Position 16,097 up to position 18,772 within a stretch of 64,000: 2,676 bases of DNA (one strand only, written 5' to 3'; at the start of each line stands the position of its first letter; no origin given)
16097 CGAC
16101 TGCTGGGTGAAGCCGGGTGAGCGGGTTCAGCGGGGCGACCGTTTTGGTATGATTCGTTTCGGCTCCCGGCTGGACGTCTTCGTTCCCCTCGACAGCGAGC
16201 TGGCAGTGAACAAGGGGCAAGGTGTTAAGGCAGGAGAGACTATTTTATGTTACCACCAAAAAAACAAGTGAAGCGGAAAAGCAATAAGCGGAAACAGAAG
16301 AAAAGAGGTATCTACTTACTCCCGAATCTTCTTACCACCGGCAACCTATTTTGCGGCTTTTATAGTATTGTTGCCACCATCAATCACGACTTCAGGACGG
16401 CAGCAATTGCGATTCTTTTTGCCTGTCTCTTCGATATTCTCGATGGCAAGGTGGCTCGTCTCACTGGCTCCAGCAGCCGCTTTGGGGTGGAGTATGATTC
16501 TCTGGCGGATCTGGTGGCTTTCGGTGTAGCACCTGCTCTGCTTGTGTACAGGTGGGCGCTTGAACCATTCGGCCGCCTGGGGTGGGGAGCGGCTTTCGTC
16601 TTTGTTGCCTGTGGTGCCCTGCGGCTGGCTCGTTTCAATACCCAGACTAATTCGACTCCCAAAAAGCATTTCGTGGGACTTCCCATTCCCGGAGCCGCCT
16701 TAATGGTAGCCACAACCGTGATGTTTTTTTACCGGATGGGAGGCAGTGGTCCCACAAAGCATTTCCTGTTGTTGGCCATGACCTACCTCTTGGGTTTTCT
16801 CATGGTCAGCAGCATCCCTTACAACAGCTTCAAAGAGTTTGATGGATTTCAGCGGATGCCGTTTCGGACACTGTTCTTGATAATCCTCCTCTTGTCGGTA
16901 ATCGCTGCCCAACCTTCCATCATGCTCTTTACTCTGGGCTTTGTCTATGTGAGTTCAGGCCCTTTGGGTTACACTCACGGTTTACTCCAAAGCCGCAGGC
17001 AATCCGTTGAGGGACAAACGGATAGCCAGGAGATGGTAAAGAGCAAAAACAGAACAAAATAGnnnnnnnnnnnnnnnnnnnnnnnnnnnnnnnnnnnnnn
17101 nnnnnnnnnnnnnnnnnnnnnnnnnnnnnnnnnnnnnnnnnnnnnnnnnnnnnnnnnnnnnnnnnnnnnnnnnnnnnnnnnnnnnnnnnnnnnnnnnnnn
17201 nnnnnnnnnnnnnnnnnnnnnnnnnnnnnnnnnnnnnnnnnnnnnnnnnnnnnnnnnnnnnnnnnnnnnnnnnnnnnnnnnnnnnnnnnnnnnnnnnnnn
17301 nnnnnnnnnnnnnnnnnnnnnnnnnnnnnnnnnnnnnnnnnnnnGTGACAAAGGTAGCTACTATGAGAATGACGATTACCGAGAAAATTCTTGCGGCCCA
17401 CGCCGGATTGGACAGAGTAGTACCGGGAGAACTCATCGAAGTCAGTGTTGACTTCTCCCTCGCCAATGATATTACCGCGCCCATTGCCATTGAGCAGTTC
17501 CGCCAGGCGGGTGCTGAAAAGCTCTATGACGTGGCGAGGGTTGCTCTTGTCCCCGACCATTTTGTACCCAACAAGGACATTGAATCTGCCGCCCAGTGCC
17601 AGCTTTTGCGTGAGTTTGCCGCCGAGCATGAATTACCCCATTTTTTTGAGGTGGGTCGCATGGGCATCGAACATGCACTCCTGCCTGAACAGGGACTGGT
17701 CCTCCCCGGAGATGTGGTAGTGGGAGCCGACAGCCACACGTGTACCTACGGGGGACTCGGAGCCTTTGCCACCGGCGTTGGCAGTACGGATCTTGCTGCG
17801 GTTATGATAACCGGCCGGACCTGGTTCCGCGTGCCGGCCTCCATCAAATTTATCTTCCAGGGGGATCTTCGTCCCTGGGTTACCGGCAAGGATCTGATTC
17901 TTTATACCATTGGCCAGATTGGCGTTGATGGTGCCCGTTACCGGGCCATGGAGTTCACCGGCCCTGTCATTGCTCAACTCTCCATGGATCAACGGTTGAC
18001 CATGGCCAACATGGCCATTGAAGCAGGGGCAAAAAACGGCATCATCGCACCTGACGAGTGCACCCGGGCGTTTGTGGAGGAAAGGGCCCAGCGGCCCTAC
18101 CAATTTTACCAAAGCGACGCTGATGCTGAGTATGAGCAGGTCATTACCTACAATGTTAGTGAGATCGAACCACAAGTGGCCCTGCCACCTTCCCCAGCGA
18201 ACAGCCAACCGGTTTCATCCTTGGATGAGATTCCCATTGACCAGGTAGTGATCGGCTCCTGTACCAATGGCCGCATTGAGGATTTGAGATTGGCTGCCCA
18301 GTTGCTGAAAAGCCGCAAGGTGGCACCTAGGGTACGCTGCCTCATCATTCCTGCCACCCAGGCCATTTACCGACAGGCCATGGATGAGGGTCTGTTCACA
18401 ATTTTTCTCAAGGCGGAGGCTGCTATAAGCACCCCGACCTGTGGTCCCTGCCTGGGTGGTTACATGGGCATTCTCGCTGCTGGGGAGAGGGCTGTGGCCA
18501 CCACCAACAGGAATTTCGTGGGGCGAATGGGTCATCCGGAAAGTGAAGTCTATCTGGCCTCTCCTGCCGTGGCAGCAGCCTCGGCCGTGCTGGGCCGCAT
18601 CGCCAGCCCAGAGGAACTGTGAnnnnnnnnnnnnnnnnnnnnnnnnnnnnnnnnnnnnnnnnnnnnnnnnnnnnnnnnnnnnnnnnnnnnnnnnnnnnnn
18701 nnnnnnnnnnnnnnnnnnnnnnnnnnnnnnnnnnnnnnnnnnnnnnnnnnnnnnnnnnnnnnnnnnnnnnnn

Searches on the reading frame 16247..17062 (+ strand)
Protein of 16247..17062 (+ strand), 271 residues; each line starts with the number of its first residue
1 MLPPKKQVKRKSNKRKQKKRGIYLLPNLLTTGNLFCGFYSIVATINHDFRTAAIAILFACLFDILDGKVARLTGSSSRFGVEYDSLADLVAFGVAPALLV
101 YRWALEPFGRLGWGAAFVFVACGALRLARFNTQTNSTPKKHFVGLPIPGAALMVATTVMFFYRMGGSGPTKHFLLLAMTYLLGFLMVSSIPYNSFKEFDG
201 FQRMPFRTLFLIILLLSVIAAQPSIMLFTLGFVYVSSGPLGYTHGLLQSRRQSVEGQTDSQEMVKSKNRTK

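Call 50: search_protein_families(library=pfam, proteins=[window:16247-17062:+], max_evalue=0.001)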
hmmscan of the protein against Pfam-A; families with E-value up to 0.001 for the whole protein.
window:16247-17062:+ (271 aa): 1 family
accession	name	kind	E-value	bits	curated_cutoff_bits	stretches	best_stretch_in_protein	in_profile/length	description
PF01066.26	CDP-OH_P_transf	-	2.4e-26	93.4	22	1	24-171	2-138/152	CDP-alcohol phosphatidyltransferase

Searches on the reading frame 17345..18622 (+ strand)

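Call 50: search_protein_families(library=pfam, proteins=[window:17345-18622:+], max_evalue=0.001)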
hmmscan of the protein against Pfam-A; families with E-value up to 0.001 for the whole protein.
window:17345-18622:+ (425 aa): 1 family
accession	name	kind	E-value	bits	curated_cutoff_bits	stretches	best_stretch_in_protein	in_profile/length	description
PF00330.25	Aconitase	-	2.8e-105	353.4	28.7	1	13-417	1-463/463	Aconitase family (aconitate hydratase)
